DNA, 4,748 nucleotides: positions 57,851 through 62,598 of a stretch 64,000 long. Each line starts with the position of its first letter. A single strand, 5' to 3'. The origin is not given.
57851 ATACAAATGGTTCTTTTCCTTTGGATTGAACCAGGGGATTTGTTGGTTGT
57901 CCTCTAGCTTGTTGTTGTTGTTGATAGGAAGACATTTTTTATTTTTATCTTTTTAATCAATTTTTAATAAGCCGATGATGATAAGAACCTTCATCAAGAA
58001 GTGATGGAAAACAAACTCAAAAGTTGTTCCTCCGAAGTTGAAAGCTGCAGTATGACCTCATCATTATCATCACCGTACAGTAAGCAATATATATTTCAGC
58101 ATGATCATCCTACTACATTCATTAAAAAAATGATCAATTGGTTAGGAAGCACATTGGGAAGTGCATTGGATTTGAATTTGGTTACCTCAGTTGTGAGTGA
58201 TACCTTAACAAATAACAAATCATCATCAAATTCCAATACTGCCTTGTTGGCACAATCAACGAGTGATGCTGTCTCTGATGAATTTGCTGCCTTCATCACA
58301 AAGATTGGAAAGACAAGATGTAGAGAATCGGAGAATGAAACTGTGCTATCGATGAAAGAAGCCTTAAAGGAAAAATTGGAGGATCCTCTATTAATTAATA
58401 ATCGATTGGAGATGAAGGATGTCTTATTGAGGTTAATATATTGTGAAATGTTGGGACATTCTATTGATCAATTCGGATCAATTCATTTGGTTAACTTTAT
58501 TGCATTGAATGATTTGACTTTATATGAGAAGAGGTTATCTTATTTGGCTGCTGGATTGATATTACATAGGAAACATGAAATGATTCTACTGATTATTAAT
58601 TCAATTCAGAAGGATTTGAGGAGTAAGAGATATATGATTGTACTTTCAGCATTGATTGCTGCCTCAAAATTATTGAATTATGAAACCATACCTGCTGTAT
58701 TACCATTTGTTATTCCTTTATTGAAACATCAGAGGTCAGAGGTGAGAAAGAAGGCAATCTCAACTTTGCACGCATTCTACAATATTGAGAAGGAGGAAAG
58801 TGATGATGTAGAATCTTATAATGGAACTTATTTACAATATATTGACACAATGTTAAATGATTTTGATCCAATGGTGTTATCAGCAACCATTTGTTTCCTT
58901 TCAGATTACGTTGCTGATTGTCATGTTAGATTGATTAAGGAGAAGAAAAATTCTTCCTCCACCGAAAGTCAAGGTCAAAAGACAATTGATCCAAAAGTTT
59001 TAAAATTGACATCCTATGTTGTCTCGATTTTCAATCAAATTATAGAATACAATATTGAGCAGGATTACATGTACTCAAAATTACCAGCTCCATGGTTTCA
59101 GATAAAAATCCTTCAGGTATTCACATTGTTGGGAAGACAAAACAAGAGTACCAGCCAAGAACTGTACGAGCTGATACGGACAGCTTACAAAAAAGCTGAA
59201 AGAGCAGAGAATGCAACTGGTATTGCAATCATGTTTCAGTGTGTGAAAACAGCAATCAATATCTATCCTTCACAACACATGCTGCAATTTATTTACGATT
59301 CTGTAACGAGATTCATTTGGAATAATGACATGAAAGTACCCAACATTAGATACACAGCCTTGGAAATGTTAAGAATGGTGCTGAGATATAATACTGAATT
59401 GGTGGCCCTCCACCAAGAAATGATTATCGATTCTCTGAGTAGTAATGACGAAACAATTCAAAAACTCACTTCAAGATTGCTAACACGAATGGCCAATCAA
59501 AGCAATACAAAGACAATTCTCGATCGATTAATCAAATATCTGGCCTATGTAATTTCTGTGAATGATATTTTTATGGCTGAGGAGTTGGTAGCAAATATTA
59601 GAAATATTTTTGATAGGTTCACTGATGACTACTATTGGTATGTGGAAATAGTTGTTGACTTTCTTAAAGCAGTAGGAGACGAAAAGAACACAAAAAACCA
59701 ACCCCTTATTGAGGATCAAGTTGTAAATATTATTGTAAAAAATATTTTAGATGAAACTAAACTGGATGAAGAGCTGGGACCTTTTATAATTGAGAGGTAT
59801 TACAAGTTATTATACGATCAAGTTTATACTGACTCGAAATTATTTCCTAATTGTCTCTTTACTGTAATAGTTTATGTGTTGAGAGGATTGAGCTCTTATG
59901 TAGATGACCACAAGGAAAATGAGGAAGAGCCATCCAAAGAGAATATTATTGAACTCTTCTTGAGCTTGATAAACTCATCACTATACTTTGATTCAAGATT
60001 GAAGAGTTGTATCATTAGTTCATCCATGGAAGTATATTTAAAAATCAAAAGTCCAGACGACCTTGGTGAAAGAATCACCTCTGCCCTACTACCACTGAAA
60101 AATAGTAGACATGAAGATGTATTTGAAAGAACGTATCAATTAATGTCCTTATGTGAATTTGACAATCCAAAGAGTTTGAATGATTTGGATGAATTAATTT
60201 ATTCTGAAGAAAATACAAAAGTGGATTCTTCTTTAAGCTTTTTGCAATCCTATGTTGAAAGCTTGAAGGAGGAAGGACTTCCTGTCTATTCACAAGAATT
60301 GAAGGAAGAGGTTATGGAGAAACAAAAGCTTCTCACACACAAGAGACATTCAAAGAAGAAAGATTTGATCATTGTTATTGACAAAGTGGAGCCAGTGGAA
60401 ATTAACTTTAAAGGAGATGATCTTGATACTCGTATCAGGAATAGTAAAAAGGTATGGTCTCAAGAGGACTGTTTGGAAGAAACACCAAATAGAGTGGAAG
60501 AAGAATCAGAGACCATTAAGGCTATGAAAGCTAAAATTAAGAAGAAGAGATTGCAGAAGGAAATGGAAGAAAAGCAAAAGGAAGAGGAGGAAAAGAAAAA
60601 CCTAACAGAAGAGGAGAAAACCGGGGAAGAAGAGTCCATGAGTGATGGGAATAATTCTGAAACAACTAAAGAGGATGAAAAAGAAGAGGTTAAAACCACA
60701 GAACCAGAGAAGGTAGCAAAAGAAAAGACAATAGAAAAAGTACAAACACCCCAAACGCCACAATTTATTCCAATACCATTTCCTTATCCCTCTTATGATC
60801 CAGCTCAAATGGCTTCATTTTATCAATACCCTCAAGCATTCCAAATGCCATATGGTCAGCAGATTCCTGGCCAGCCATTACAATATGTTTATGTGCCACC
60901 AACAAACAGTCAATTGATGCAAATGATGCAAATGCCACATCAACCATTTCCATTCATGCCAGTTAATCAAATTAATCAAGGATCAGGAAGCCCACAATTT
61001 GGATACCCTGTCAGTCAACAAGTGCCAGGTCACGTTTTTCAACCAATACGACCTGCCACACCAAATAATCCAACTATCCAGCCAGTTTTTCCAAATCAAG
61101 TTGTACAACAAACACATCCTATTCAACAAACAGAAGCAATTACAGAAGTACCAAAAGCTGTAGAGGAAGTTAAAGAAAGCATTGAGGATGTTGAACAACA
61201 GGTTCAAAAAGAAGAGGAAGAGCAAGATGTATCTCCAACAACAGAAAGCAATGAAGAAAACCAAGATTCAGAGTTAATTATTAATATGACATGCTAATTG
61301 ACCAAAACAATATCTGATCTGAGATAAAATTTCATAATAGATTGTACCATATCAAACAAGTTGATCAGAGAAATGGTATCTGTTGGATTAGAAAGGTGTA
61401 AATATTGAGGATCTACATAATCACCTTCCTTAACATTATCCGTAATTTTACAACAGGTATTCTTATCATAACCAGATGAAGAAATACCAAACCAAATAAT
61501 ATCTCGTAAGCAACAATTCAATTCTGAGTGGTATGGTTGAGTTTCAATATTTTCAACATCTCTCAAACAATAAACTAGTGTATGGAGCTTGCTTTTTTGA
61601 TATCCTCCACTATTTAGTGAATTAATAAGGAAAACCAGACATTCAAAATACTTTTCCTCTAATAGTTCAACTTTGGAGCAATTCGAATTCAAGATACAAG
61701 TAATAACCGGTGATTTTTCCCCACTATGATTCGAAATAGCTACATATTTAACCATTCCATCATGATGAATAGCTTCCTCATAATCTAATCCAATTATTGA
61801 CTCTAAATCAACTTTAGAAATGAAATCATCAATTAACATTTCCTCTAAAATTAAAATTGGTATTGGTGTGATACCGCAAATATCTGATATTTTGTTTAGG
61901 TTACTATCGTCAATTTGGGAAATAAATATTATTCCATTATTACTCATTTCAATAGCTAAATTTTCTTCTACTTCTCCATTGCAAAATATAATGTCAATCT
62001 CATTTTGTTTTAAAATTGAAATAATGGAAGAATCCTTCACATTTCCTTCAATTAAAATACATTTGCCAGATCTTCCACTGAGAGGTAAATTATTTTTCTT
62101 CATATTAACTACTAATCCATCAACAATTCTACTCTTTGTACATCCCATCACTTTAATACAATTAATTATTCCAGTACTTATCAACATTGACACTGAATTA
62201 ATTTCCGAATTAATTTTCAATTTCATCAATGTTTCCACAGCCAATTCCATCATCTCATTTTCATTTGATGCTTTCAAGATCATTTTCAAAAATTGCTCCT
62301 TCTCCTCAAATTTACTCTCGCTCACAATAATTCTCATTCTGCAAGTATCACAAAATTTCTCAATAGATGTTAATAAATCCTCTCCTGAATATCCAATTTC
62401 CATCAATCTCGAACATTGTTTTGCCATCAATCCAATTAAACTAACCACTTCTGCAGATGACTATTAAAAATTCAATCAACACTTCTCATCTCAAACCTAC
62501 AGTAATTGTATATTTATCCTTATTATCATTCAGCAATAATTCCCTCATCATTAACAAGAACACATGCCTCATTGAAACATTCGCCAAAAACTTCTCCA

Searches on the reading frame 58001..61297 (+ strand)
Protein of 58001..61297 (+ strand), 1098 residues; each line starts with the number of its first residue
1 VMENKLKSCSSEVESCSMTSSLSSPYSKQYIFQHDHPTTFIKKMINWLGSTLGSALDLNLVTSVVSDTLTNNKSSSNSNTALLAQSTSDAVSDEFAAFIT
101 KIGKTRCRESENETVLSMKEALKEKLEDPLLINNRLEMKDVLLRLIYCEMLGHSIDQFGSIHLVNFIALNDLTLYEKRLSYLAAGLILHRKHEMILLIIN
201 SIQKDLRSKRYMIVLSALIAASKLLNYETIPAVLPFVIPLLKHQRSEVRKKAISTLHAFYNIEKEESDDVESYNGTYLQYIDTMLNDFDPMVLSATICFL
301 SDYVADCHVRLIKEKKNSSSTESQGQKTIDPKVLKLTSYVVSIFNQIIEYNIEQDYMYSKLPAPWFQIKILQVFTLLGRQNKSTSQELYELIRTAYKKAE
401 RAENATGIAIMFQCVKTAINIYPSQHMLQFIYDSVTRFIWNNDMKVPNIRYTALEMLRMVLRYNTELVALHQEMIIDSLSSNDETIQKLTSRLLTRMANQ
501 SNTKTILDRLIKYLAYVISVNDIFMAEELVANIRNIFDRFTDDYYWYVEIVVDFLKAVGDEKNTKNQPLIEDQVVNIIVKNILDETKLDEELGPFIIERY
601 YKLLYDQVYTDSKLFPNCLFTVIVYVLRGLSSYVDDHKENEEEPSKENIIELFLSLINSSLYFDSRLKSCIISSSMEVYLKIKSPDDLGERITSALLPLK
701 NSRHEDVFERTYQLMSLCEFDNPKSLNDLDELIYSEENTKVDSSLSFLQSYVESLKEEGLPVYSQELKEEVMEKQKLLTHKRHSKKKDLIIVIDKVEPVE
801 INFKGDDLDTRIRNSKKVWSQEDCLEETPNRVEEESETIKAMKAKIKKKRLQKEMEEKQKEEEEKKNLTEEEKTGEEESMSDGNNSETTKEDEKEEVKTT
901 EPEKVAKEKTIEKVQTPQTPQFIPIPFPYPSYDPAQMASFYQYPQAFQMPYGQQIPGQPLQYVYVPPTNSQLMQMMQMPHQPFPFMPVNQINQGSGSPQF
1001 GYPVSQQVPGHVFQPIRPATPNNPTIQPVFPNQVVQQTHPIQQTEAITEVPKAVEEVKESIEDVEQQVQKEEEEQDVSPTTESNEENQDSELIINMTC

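Call 7: search_protein_families(library=pfam, proteins=[window:58001-61297:+], max_evalue=0.001)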
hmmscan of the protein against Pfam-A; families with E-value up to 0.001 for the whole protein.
window:58001-61297:+ (1098 aa): 1 family
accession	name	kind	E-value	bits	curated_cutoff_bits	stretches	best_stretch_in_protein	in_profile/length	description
PF01602.26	Adaptin_N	-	2e-49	169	37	1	134-717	19-519/524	Adaptin N terminal region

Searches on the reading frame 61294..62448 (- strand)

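Call 40: search_protein_families(library=pfam, proteins=[window:61294-62448:-], max_evalue=0.001)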
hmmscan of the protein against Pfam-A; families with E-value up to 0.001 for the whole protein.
window:61294-62448:- (384 aa): 1 family
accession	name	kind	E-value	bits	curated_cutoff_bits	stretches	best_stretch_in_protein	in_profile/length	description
PF00118.29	Cpn60_TCP1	-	0.00091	18.5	34.3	0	144-196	245-297/490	TCP-1/cpn60 chaperonin family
